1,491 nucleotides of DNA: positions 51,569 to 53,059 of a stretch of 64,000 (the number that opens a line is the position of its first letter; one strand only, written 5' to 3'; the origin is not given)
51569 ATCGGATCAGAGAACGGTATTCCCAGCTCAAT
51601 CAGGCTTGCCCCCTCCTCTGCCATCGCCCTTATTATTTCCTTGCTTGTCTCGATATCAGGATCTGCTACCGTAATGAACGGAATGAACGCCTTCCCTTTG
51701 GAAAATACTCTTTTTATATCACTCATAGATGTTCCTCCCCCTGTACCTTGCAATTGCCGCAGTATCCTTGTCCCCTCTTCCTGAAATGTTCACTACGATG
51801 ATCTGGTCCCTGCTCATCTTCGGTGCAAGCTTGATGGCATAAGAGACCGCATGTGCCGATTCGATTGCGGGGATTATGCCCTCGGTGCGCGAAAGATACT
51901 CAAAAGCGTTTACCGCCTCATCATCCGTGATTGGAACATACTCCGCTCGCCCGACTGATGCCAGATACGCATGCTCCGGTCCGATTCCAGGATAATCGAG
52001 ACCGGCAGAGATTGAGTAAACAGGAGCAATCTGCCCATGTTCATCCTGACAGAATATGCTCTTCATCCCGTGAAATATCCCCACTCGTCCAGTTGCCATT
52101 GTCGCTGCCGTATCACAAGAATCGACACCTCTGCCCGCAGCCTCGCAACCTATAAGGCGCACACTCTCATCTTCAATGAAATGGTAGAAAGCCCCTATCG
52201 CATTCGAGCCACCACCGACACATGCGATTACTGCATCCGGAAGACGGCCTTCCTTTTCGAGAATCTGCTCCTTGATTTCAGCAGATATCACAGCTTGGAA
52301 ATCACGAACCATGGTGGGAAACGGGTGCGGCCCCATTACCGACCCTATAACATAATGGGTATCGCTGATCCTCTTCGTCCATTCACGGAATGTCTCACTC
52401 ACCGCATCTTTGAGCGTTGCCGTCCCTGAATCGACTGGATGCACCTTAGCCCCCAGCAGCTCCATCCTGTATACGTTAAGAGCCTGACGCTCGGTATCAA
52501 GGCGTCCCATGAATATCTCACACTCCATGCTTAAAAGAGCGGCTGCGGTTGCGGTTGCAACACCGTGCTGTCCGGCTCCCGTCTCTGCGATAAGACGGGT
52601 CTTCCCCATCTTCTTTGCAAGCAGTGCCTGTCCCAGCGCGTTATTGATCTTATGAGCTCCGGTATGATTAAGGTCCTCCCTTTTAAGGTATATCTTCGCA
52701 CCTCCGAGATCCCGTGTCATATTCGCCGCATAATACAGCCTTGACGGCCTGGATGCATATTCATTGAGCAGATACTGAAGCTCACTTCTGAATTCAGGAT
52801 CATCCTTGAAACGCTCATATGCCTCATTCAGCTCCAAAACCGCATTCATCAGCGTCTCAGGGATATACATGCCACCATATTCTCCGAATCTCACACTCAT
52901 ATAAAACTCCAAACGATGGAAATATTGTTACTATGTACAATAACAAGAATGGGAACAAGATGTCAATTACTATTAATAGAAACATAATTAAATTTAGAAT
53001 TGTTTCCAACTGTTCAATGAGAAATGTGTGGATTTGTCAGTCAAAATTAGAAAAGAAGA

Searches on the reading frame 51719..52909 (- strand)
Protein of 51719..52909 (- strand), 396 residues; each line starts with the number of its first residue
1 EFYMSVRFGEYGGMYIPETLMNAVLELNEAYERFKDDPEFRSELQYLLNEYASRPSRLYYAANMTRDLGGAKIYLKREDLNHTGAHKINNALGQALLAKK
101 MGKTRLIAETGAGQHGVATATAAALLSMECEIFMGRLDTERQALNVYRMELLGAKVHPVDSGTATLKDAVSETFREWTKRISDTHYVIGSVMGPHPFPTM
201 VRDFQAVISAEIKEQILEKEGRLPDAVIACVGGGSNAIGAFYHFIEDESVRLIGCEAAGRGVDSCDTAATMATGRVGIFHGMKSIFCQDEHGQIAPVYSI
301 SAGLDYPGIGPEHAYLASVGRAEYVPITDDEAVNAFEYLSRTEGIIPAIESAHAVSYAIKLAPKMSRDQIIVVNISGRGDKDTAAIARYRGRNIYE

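Call 54: search_protein_families(library=ncbifam, proteins=[window:51719-52909:-], max_evalue=1e-10)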
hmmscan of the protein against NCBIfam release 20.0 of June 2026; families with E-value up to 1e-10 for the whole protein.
window:51719-52909:- (396 aa): 10 families
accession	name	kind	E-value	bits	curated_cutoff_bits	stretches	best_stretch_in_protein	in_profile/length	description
TIGR00263.1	trpB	equivalog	2.5e-194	645.7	392.45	1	7-389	2-384/385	tryptophan synthase subunit beta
NF010376.0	PRK13803.1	equivalog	9.1e-190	632.4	819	1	7-389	212-594/600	bifunctional phosphoribosylanthranilate isomerase/tryptophan synthase subunit beta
NF010375.0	PRK13802.1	equivalog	5.4e-139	464.4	1386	1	8-391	279-674/695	bifunctional indole-3-glycerol phosphate synthase/tryptophan synthase subunit beta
NF009057.0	PRK12391.1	equivalog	6.3e-55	186.5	366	1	52-390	76-426/441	TrpB-like pyridoxal phosphate-dependent enzyme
TIGR01415.1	trpB_rel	hypoth_equivalog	2.4e-54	184.7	518.85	1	21-388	38-414/419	TrpB-like pyridoxal phosphate-dependent enzyme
NF040741.1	ornith_OrtB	equivalog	6.6e-14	51.2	550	0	64-240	75-242/464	2-amino-4-oxopentanoate thiolase subunit OrtB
NF006094.0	PRK08246.1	subfamily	6.1e-13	48.8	331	1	66-258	32-201/310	serine/threonine dehydratase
NF005292.0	PRK06815.1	equivalog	7.4e-13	48.2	371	1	67-258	32-205/320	threonine/serine dehydratase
NF006390.0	PRK08639.1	equivalog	1.3e-12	47.4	421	1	69-260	38-215/418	threonine ammonia-lyase IlvA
NF004996.0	PRK06381.1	equivalog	3.1e-11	42.9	266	0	54-245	14-188/319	threonine synthase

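Call 55: find_homologous_proteins(query=window:51719-52909:-, max_evalue=1e-50)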
Query window:51719-52909:- (396 aa): 8000 proteins with E <= 1e-50 among 8000 candidates; the best 120 are listed.
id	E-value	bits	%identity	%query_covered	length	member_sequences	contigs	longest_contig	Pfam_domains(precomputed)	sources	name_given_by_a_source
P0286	1.4e-260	882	100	99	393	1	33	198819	PF00291.32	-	-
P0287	3.5e-260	881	100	99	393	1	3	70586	PF00291.32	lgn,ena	-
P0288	3.7e-260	881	100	99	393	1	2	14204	PF00291.32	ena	-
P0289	4.7e-260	880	100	99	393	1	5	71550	PF00291.32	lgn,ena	-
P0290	4.8e-260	880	99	99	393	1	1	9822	PF00291.32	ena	-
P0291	5.2e-260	880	100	99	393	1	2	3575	PF00291.32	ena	-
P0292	5.6e-260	880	100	99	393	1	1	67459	PF00291.32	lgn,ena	-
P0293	9.3e-260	879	100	99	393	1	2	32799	PF00291.32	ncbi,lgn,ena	-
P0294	1.2e-259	879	99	99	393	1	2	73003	PF00291.32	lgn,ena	-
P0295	1.2e-259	879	99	99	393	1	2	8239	PF00291.32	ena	-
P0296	1.8e-259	878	99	99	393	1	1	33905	PF00291.32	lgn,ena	-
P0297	2.4e-259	878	99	99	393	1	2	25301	PF00291.32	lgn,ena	-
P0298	2.5e-259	878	99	99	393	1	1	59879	PF00291.32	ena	-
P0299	4.1e-259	877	100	99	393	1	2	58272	PF00291.32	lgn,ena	-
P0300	5.6e-259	877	99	99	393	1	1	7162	PF00291.32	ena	-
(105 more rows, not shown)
